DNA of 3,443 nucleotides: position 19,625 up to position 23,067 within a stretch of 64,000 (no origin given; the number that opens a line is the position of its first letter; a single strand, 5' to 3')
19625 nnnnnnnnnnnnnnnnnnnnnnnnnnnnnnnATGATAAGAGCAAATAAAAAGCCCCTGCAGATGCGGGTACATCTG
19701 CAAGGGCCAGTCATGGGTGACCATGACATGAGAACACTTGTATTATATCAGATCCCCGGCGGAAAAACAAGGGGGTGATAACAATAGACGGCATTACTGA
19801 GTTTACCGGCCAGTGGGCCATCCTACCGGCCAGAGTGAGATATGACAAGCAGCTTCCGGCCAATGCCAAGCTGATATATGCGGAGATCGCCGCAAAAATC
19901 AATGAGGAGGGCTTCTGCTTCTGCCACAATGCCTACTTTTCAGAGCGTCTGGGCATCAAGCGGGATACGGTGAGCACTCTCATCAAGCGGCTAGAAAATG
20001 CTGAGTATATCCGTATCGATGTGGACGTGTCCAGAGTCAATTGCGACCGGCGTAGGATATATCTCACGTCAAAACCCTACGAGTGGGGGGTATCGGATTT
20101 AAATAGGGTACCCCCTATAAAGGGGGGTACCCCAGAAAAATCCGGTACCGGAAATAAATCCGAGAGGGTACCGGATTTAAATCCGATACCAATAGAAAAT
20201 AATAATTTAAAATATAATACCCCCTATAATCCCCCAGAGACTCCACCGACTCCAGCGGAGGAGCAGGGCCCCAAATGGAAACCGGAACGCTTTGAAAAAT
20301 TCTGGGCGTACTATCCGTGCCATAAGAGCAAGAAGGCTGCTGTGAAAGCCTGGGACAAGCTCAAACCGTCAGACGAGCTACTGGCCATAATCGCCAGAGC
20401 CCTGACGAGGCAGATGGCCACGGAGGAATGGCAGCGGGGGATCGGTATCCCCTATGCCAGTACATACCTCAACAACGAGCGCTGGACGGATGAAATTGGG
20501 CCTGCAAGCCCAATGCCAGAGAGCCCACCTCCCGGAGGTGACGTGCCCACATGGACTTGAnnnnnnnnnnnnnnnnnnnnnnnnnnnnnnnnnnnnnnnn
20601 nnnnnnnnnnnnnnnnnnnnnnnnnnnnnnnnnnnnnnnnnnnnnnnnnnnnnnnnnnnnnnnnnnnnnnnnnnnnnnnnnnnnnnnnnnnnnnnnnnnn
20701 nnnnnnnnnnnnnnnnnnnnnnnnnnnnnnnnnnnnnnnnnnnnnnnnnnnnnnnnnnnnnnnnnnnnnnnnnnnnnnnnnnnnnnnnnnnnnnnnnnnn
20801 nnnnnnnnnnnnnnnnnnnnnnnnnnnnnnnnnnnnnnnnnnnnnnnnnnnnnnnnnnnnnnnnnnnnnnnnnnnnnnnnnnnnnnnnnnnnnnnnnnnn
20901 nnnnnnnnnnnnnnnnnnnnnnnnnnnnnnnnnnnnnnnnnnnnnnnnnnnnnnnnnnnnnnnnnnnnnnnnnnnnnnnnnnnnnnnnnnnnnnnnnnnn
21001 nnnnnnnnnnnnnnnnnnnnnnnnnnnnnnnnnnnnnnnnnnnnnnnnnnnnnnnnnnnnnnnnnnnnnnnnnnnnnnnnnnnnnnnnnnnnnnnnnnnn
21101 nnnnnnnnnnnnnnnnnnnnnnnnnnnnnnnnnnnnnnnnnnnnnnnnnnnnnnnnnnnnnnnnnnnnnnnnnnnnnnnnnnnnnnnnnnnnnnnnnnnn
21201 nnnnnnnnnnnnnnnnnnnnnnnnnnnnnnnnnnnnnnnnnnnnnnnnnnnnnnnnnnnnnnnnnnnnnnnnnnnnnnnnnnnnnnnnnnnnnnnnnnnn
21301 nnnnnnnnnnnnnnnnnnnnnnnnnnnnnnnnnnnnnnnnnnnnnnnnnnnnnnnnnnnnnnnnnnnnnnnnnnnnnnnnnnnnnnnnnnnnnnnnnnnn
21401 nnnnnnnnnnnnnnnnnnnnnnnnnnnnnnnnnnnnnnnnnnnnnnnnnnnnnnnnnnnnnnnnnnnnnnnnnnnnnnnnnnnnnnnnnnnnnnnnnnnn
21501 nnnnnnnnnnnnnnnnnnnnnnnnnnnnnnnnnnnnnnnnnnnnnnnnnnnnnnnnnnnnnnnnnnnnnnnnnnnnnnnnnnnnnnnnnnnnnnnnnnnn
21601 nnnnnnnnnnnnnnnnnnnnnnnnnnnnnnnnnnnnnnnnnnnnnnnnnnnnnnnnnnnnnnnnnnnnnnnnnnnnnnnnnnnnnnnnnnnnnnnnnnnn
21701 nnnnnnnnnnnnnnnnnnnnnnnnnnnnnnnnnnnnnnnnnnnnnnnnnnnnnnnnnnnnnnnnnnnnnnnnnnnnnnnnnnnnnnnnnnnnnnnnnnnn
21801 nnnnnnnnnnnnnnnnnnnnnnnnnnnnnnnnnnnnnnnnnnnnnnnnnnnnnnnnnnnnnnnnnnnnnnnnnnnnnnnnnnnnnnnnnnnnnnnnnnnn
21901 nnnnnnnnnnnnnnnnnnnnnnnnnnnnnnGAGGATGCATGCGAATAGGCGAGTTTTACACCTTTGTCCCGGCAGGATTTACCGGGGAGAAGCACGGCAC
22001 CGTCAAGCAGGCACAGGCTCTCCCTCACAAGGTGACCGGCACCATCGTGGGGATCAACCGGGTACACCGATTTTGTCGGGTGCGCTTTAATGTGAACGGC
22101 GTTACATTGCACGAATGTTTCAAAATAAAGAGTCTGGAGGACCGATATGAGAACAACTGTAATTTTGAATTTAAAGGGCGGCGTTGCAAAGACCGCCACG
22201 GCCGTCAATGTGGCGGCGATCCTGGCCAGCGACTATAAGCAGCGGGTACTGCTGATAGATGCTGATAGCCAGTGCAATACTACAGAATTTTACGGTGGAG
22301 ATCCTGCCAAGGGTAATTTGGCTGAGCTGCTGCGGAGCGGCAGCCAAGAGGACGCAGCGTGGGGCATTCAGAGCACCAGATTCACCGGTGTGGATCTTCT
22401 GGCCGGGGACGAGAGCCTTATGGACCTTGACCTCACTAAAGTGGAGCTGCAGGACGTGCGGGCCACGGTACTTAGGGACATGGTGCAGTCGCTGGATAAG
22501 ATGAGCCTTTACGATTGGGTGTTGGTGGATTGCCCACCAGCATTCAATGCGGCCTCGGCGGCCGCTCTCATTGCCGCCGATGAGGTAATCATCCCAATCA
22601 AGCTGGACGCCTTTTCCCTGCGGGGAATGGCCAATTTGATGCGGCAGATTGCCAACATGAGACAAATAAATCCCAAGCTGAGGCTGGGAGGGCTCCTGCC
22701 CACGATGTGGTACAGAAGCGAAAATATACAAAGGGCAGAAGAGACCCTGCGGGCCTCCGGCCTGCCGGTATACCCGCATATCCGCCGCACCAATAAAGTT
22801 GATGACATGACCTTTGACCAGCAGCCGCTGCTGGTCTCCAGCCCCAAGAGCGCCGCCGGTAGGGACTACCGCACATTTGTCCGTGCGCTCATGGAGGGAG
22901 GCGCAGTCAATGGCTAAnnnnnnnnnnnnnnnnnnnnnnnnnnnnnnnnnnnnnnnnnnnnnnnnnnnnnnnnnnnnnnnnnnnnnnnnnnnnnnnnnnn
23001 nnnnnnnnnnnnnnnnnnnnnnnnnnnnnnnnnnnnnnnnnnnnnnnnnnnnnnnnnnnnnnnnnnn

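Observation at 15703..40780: A 17-bp palindrome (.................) dispersed six times through the prophage only: candidate parS or dispersed operator network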

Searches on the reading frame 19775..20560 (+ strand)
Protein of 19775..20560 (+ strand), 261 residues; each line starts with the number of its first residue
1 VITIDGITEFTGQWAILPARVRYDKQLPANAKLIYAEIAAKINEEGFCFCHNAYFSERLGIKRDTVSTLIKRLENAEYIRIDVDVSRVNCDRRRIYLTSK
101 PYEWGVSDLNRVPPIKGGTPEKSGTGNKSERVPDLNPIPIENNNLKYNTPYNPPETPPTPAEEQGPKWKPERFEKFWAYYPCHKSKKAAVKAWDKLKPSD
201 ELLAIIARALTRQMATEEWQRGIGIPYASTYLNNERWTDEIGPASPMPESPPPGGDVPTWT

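Call 7: search_protein_families(library=pfam, proteins=[window:19775-20560:+], max_evalue=0.01)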
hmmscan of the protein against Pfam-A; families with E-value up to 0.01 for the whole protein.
window:19775-20560:+ (261 aa): 3 families
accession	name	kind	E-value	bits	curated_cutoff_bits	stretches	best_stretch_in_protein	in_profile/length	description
PF13730.12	HTH_36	-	5.2e-10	39.4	25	1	26-79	2-55/55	Helix-turn-helix domain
PF12802.13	MarR_2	-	0.00038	21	27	1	55-81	26-52/61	MarR family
PF13412.12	HTH_24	-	0.0029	17.6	21.9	1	56-80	24-48/48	Winged helix-turn-helix DNA-binding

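Call 38: search_protein_families(library=phrogs, proteins=[window:19775-20560:+], max_evalue=0.001)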
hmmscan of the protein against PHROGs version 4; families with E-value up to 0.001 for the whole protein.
window:19775-20560:+ (261 aa): 12 families
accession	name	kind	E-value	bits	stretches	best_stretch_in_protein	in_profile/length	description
phrog_270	-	DNA, RNA and nucleotide metabolism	7.9e-36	125.2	1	8-249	26-258/383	replication initiation protein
phrog_9474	-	DNA, RNA and nucleotide metabolism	1.5e-20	74.9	1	152-249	158-257/288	replication initiation protein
phrog_9327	-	DNA, RNA and nucleotide metabolism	1.7e-16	61.6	1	134-245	142-246/276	primosomal protein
phrog_19658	-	DNA, RNA and nucleotide metabolism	1.2e-15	58.8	1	14-94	4-82/283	replication initiation protein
phrog_428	-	DNA, RNA and nucleotide metabolism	1.4e-13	51.8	1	11-160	87-233/455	replication initiation protein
phrog_186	-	DNA, RNA and nucleotide metabolism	1.3e-10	42.5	1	11-149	19-156/308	DnaD-like helicase loader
phrog_35156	-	unknown function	1.7e-09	38.9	1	172-238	86-150/154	-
phrog_678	-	DNA, RNA and nucleotide metabolism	2.1e-07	31.8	1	26-174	70-228/346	replication initiation O-like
phrog_16304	-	unknown function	3.7e-07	31.3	1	151-240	125-224/244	-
phrog_2880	-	DNA, RNA and nucleotide metabolism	6.4e-07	29.7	1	31-82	35-86/459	replication initiation protein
phrog_345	-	DNA, RNA and nucleotide metabolism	4.3e-05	24.4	1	42-172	60-201/297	replication initiation O-like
phrog_1347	-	unknown function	4.5e-05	23.4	1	172-239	276-345/417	-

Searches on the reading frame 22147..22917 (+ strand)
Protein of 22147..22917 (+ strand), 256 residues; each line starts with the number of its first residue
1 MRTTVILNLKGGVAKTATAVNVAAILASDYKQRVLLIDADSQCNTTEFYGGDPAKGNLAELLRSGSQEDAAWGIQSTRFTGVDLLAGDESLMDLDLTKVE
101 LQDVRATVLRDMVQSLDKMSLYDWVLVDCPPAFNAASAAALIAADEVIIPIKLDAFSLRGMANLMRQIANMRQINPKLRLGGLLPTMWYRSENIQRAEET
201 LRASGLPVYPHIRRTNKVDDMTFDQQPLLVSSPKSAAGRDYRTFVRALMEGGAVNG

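Call 7: search_protein_families(library=pfam, proteins=[window:22147-22917:+], max_evalue=0.01)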
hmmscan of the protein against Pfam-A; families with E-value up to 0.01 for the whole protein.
window:22147-22917:+ (256 aa): 6 families
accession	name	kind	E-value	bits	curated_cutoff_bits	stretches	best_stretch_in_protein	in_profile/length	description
PF13614.12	AAA_31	-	1.3e-36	126.6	27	1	1-179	1-176/177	AAA domain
PF01656.29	CbiA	-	1.3e-17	64.3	25.4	1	5-226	2-123/125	CobQ/CobB/MinD/ParA nucleotide binding domain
PF00142.24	Fer4_NifH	-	1.1e-06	28.8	25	0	9-62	7-59/271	4Fe-4S iron sulfur cluster binding proteins, NifH/frxC family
PF09140.17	MipZ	-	9.6e-06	25.5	20.7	0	95-152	74-130/262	ATPase MipZ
PF06564.18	CBP_BcsQ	-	0.00012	22.1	21.3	1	2-157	2-151/234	Cellulose biosynthesis protein BcsQ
PF10609.15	ParA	-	0.0017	18.2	27.1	0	4-41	6-42/246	NUBPL iron-transfer P-loop NTPase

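Call 38: search_protein_families(library=phrogs, proteins=[window:22147-22917:+], max_evalue=0.001)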
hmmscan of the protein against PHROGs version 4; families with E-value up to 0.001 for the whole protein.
window:22147-22917:+ (256 aa): 1 family
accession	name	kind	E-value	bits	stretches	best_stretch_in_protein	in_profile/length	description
phrog_164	-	DNA, RNA and nucleotide metabolism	2.2e-48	166.5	1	1-250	224-471/500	ParA-like partition protein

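Call 74: search_protein_families(library=ncbifam, proteins=[window:22147-22917:+], max_evalue=0.001)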
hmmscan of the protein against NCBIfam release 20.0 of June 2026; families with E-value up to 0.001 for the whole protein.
window:22147-22917:+ (256 aa): 17 families
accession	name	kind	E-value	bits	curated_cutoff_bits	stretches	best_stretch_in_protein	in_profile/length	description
NF041546.1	ParA_partition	equivalog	1.4e-21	77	180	2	104-211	61-166/203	ParA family partition ATPase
NF041283.1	PrgP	equivalog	2.9e-18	66.2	400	1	3-196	4-202/297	ParA superfamily DNA segregation protein PrgP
TIGR03453.1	partition_RepA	equivalog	4.4e-17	62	348.45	1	5-170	108-283/387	plasmid partitioning protein RepA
TIGR01969.1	minD_arch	subfamily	8.5e-12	44.8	201.75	1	5-246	4-228/251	cell division ATPase MinD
TIGR03371.1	cellulose_yhjQ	equivalog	1.1e-11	44.7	157.85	1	1-244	1-237/246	cellulose biosynthesis protein BcsQ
TIGR01968.1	minD_bact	equivalog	2.4e-11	43.5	212.9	1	102-248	94-236/261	septum site-determining protein MinD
NF010443.0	PRK13869.1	subfamily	4.8e-10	38.8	446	1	5-164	125-294/405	plasmid-partitioning protein RepA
NF047398.1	AAA_KGGVGR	domain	1.7e-09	38.3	90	1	2-40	3-40/190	KGGVGR-motif variant AAA ATPase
TIGR03018.1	pepcterm_TyrKin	hypoth_equivalog_domain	2.6e-07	30.2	230.65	1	12-163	46-191/207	XrtA-associated tyrosine autokinase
TIGR01287.1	nifH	equivalog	2.9e-07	30.1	394.35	0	8-69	6-67/275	nitrogenase iron protein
NF010259.0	PRK13705.1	equivalog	9.8e-07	28.1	725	1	8-158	113-271/388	plasmid-partitioning protein SopA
NF008568.0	PRK11519.1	equivalog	1.1e-05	23.9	1068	1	11-142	536-655/720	tyrosine-protein kinase Wzc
TIGR01007.1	eps_fam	subfamily_domain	1.3e-05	24.9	108.05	1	7-143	23-148/204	polysaccharide biosynthesis tyrosine autokinase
NF033200.1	F430_CfbC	exception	6.9e-05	22.3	402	0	7-50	5-47/260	Ni-sirohydrochlorin a,c-diamide reductive cyclase ATP-dependent reductase subunit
NF009702.0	PRK13231.1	equivalog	0.00013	21.2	427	0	7-51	7-49/264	nitrogenase reductase-like protein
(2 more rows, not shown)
